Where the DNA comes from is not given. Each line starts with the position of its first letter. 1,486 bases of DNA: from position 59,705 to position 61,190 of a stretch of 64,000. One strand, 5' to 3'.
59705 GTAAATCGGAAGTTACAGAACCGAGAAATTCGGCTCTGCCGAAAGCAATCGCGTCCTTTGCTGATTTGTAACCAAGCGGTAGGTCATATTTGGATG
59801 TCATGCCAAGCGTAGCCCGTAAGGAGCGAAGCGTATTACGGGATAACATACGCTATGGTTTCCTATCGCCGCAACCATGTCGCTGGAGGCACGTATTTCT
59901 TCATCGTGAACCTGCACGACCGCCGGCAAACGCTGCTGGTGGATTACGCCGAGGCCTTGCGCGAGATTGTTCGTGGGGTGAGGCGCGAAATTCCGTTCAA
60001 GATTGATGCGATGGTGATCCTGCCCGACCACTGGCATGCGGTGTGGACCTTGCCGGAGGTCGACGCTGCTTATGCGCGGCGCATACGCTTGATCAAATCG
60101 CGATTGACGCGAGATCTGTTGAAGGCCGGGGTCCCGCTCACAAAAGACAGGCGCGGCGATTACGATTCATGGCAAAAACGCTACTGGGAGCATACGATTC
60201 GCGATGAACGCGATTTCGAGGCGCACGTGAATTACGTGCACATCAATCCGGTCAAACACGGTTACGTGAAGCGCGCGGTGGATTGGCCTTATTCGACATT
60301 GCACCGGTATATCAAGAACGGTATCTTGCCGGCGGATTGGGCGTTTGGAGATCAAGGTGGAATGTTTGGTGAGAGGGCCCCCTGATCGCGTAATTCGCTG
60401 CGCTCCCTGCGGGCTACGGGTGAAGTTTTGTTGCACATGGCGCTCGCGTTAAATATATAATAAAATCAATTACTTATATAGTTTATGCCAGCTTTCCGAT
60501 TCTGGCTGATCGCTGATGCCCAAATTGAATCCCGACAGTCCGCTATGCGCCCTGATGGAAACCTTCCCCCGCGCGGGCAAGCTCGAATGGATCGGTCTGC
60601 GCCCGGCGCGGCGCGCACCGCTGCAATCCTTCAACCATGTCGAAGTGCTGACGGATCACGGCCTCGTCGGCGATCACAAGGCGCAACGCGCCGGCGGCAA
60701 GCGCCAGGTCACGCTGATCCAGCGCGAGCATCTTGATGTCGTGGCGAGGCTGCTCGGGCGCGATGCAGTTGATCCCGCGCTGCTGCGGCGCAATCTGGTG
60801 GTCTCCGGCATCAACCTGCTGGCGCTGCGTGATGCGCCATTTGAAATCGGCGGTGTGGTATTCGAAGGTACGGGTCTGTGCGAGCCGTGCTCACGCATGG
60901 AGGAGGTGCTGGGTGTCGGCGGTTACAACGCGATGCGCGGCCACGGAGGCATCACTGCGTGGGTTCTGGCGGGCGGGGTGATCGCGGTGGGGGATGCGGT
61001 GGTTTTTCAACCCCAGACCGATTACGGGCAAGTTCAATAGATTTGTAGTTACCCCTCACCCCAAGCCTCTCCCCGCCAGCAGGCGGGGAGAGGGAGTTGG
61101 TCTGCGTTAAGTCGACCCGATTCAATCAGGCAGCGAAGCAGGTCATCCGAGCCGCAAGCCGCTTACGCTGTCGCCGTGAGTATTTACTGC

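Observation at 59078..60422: RAYT locus in which a near-perfect inverted REP pair brackets a 0.7-kb cargo ORF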

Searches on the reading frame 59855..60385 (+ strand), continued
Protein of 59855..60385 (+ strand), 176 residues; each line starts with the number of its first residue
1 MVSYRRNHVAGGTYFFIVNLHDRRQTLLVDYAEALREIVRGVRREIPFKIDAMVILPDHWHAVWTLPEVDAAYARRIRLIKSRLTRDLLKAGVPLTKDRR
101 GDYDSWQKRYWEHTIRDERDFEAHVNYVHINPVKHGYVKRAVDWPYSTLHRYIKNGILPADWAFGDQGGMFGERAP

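Call 81: find_encoding_contigs(protein=P0128, flank=5000, max_places=3)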
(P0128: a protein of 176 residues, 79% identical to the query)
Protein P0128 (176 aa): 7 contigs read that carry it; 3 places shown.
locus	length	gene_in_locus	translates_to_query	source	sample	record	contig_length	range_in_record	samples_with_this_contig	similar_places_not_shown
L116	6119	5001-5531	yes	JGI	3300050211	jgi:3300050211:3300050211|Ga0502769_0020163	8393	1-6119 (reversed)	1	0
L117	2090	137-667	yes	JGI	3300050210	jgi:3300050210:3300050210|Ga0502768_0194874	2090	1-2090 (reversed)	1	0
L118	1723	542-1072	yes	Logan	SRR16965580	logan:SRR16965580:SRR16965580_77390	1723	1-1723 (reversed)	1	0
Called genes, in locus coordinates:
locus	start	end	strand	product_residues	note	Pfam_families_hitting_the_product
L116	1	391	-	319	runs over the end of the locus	PF03401:TctC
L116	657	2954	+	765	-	PF00390:malic, PF03949:Malic_M, PF01515:PTA_PTB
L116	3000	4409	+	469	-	PF00206:Lyase_1, PF10415:FumaraseC_C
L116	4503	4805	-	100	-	PF01381:HTH_3, PF12844:HTH_19, PF13443:HTH_26, PF13560:HTH_31, PF13744:HTH_37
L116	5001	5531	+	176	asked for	PF01797:Y1_Tnp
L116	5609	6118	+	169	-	PF03473:MOSC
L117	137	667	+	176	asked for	PF01797:Y1_Tnp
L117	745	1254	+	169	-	PF03473:MOSC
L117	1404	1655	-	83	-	PF27144:PA14_33160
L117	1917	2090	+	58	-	?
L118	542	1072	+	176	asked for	PF01797:Y1_Tnp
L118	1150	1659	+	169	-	PF03473:MOSC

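Call 85: find_encoding_contigs(protein=P0129, flank=5000, max_places=6)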
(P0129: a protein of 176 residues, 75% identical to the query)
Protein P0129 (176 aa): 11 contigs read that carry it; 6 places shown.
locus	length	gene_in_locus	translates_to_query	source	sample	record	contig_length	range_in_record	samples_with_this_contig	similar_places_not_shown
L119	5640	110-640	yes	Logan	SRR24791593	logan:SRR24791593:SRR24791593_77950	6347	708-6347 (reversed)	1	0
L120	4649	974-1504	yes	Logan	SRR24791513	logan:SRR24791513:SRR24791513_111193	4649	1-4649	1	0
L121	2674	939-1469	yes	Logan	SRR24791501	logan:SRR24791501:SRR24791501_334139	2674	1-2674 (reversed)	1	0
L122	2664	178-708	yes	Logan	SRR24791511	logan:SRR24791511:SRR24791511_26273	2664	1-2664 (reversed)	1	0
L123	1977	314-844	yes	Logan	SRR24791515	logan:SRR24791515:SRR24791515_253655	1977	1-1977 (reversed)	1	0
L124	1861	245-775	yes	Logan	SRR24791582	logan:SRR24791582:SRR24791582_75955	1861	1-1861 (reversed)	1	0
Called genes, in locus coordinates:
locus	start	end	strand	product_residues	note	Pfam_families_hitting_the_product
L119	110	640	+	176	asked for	PF01797:Y1_Tnp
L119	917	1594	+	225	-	-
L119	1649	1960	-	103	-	PF27144:PA14_33160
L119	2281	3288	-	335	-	PF00685:Sulfotransfer_1 (weak), PF13469:Sulfotransfer_3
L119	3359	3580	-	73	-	PF00364:Biotin_lipoyl, PF25917:BSH_RND (faint), PF25973:BSH_CzcB (faint)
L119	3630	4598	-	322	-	PF03401:TctC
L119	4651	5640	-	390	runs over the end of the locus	PF02746:MR_MLE_N, PF13378:MR_MLE_C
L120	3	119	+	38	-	?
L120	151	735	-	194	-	-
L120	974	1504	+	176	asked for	PF01797:Y1_Tnp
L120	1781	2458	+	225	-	-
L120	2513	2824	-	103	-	PF27144:PA14_33160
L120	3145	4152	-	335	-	PF00685:Sulfotransfer_1 (weak), PF13469:Sulfotransfer_3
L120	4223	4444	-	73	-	PF00364:Biotin_lipoyl, PF25917:BSH_RND (faint), PF25973:BSH_CzcB (faint)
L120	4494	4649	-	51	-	?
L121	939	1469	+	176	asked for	PF01797:Y1_Tnp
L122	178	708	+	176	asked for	PF01797:Y1_Tnp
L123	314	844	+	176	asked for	PF01797:Y1_Tnp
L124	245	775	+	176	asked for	PF01797:Y1_Tnp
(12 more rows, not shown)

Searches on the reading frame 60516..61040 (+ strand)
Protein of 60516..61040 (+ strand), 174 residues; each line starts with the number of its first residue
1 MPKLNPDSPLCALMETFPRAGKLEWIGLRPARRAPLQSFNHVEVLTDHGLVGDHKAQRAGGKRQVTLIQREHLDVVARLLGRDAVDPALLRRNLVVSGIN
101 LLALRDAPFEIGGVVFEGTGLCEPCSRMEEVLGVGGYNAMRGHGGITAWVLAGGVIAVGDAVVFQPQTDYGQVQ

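Call 5: search_protein_families(library=pfam, proteins=[window:60516-61040:+], max_evalue=0.01)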
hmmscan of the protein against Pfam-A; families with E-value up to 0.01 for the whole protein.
window:60516-61040:+ (174 aa): 1 family
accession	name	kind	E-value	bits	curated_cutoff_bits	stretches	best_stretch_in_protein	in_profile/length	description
PF03473.23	MOSC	-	1.1e-16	61.4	22.7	1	60-162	7-119/120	MOSC domain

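Call 16: find_encoding_contigs(protein=window:60516-61040:+, flank=10000, max_places=10)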
Protein window:60516-61040:+ (174 aa): 3 contigs read that carry it; 3 places shown.
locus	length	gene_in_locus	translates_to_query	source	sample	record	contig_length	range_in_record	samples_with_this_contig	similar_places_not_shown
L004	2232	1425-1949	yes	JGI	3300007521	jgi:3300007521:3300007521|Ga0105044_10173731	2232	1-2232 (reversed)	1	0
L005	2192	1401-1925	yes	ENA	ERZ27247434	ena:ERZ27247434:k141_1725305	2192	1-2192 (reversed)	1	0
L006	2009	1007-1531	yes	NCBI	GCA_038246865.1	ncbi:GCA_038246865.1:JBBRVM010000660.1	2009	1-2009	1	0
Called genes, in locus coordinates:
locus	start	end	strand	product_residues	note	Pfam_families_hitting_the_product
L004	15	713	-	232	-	-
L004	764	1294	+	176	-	PF01797:Y1_Tnp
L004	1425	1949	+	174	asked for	PF03473:MOSC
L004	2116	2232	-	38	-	?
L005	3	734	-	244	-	?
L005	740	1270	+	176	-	PF01797:Y1_Tnp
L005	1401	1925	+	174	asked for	PF03473:MOSC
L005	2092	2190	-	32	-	?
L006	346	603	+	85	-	-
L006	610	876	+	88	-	-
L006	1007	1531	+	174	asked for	PF03473:MOSC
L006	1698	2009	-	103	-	?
